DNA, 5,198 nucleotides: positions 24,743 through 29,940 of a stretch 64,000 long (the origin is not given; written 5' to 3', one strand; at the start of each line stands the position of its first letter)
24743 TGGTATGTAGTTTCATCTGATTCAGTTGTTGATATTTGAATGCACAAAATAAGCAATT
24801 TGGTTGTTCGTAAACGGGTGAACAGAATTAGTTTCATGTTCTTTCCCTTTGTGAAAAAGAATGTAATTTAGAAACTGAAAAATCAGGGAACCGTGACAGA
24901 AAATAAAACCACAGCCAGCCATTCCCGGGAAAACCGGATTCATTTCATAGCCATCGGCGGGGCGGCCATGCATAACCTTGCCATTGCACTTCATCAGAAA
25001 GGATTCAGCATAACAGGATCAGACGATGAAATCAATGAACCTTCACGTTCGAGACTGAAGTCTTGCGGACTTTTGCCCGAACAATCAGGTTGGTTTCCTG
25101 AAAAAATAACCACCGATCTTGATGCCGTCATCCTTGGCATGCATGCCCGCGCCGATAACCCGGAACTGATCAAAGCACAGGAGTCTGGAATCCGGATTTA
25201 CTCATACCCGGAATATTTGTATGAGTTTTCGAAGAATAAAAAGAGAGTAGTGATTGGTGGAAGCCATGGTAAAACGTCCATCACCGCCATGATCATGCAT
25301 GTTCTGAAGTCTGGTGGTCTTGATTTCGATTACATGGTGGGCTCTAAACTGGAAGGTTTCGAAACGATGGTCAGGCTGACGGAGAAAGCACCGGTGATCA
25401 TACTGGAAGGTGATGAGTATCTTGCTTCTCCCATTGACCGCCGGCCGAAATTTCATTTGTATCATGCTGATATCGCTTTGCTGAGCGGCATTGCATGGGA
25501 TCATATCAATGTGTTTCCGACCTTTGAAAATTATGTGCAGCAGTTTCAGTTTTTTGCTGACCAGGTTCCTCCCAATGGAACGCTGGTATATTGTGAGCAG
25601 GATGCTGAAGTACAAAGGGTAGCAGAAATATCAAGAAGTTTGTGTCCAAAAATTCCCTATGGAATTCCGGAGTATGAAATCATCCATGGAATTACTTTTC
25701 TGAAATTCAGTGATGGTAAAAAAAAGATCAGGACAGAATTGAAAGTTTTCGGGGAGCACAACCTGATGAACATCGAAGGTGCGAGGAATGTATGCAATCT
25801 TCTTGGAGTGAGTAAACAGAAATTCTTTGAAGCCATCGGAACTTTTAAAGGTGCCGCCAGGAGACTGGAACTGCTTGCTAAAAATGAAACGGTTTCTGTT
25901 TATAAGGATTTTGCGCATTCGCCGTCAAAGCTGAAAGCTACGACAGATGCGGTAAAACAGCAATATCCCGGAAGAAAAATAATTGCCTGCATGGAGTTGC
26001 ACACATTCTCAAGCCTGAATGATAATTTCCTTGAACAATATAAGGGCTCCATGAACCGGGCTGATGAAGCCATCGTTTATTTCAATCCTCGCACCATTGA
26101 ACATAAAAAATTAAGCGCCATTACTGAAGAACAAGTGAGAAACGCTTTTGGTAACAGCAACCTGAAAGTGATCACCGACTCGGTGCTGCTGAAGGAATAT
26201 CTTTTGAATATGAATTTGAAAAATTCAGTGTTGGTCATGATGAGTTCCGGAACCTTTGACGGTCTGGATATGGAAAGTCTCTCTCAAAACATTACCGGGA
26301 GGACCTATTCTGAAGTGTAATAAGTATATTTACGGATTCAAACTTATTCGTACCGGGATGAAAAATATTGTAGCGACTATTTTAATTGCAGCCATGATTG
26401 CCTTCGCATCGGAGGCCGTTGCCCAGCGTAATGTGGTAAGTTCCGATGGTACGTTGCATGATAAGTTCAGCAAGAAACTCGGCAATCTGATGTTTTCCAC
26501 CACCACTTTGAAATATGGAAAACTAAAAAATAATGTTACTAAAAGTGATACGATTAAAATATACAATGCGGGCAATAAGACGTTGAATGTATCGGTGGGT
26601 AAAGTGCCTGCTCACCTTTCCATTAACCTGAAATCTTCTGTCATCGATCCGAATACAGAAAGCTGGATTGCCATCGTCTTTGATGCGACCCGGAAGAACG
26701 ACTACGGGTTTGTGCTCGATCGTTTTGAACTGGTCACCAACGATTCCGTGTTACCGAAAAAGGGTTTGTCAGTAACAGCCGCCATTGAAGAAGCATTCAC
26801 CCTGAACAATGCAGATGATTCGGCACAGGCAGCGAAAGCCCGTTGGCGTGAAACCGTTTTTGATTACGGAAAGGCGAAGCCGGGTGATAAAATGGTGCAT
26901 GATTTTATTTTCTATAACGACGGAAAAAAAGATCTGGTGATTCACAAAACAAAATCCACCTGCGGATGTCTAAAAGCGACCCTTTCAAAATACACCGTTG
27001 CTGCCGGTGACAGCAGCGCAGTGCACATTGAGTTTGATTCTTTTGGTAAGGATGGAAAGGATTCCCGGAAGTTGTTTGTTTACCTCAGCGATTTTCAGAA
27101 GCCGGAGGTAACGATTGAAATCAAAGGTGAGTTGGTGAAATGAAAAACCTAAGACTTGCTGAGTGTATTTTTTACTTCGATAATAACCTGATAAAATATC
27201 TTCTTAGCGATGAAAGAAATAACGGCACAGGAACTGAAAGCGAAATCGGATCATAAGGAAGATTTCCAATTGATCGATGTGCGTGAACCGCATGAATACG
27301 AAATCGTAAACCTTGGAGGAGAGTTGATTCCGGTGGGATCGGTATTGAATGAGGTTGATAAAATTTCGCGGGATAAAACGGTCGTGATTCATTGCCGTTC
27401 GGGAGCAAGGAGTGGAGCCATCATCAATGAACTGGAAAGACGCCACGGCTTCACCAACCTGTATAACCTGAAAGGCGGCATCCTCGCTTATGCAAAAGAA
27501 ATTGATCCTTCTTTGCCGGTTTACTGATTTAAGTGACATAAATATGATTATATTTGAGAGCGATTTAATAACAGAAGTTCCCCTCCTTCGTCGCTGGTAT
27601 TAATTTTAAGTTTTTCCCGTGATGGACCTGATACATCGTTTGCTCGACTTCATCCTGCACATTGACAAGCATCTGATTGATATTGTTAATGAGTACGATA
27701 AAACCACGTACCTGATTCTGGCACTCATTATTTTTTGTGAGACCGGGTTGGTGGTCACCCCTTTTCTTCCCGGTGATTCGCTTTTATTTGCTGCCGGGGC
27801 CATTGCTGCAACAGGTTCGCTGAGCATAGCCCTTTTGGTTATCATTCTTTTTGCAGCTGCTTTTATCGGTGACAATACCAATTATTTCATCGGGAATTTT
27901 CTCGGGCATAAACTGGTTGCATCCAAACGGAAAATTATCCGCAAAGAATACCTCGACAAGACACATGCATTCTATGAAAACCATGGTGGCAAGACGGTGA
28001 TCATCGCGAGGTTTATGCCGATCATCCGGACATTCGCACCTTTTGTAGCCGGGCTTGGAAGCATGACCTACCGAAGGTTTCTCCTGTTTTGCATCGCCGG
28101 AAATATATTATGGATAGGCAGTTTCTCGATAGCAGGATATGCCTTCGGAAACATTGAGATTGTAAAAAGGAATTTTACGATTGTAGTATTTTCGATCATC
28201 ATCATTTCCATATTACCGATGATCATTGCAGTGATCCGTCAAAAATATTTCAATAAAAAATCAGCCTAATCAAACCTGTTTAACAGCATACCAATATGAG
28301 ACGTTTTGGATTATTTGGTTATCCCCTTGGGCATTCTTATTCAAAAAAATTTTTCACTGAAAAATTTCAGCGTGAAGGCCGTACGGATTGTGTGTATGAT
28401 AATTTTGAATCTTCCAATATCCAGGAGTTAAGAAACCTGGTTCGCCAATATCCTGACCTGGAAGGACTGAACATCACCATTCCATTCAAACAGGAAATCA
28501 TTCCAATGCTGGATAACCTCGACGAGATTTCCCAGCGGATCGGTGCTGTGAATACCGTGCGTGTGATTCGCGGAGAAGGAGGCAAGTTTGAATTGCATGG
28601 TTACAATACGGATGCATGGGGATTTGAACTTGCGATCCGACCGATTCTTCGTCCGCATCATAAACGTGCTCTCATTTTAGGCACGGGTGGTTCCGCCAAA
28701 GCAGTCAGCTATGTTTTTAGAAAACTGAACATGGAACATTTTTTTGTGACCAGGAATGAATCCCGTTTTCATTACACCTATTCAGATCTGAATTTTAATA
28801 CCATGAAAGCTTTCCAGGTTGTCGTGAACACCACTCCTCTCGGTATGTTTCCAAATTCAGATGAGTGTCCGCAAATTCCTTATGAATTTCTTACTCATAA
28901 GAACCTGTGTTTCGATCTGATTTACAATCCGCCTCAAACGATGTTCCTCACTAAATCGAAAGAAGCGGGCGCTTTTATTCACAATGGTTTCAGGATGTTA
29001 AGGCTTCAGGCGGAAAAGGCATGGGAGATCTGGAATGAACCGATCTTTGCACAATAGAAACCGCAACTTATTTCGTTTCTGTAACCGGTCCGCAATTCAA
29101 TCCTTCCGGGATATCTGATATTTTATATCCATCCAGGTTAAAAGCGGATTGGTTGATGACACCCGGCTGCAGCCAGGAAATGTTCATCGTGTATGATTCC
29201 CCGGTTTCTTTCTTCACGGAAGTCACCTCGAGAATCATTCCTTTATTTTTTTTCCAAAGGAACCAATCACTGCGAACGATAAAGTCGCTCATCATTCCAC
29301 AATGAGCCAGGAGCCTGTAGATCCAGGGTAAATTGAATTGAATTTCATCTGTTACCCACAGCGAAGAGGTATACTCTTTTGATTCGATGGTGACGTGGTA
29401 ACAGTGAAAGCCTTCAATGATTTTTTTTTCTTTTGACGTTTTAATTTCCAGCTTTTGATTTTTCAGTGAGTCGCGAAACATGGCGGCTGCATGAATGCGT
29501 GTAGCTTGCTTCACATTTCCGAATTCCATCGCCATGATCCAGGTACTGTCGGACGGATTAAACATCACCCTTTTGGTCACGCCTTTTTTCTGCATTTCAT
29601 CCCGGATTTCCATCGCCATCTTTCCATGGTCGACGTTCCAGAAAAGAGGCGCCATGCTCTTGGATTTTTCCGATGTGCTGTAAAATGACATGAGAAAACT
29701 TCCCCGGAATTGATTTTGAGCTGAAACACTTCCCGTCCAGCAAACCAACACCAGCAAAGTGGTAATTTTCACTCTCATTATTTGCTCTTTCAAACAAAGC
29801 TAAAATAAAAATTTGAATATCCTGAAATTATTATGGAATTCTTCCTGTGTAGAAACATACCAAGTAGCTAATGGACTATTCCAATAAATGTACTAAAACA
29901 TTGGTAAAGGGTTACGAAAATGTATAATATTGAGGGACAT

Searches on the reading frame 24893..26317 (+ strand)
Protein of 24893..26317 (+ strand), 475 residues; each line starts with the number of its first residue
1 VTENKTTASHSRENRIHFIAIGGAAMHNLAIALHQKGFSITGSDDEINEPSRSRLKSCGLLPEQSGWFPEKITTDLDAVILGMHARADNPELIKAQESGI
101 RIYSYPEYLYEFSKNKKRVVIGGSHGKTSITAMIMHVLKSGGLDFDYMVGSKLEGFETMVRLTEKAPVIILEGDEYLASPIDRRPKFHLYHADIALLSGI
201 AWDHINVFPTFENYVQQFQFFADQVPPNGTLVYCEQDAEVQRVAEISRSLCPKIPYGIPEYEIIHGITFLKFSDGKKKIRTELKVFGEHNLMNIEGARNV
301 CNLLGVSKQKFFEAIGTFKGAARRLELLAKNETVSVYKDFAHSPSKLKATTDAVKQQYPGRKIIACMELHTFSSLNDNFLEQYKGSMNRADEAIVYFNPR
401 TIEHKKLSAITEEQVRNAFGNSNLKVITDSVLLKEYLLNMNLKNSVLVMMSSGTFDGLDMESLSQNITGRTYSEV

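Call 32: search_protein_families(library=pfam, proteins=[window:24893-26317:+], max_evalue=0.001)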
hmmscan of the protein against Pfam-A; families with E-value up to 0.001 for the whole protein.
window:24893-26317:+ (475 aa): 3 families
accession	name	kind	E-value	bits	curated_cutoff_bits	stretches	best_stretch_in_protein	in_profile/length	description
PF08245.18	Mur_ligase_M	-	1.9e-13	51.3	24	1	121-297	1-196/200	Mur ligase middle domain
PF01225.30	Mur_ligase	-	1.7e-10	41.6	21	1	15-116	1-94/95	Mur ligase family, catalytic domain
PF02875.26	Mur_ligase_C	-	9.7e-10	39.8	28.4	1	323-452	1-126/127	Mur ligase, glutamate ligase domain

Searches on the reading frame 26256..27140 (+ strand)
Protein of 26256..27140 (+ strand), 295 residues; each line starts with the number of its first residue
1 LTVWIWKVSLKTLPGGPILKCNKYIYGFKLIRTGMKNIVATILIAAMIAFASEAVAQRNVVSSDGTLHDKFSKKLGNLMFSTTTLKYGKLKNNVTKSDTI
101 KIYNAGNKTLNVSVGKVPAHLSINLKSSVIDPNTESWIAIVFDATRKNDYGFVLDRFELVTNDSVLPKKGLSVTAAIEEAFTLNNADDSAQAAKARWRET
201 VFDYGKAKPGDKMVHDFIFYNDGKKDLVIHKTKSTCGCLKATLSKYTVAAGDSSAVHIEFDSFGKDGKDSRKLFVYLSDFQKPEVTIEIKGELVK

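Call 32: search_protein_families(library=pfam, proteins=[window:26256-27140:+], max_evalue=0.001)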
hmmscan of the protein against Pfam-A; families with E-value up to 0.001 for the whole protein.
window:26256-27140:+ (295 aa): 3 families
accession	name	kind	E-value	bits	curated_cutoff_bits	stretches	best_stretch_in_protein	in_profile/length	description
PF07610.17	DUF1573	-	9.5e-25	86.9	26.1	1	196-292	2-97/98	Protein of unknown function (DUF1573)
PF22544.2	HYDIN_VesB_CFA65-like_Ig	-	1.5e-23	83.3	25.5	2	194-292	2-100/100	HYDIN/CFA65/VesB-like, Ig-like domain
PF15780.11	ASH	-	0.00017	22.1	27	1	82-147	11-79/98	Abnormal spindle-like microcephaly-assoc'd, ASPM-SPD-2-Hydin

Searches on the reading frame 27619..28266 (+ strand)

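Call 32: search_protein_families(library=pfam, proteins=[window:27619-28266:+], max_evalue=0.001)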
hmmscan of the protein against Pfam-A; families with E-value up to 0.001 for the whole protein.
window:27619-28266:+ (216 aa): 1 family
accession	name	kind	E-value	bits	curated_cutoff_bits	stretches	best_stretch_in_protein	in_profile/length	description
PF09335.16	VTT_dom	-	1.9e-19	70.8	33.9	1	50-174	1-122/123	VTT domain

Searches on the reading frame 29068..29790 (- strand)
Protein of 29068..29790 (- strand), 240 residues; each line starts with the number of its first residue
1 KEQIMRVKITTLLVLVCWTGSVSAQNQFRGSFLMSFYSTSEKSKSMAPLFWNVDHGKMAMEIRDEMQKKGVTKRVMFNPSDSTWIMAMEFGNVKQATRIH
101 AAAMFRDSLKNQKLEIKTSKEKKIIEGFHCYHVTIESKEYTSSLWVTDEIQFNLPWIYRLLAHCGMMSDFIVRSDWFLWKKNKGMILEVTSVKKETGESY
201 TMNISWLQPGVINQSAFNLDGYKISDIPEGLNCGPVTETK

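Call 32: search_protein_families(library=pfam, proteins=[window:29068-29790:-], max_evalue=0.001)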
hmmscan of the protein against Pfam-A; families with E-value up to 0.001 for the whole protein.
window:29068-29790:- (240 aa): 1 family
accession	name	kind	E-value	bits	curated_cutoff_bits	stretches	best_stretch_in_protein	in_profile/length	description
PF14371.13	DUF4412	-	6.9e-08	32.9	21.6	1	34-218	5-186/191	Domain of unknown function (DUF4412)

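Call 63: search_protein_families(library=ncbifam, proteins=[window:29068-29790:-], max_evalue=10)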
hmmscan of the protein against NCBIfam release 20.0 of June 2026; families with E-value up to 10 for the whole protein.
window:29068-29790:- (240 aa): 1 family
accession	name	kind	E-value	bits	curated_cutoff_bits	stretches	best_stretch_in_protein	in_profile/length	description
TIGR01200.1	GLPGLI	subfamily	0.00018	21.3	50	1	110-153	123-166/229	GLPGLI family protein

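Call 75: search_solved_structures(query=window:29068-29790:-, max_evalue=1)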
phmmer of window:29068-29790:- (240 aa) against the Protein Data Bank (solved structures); distinct sequences matched with E-value up to 1: 0.
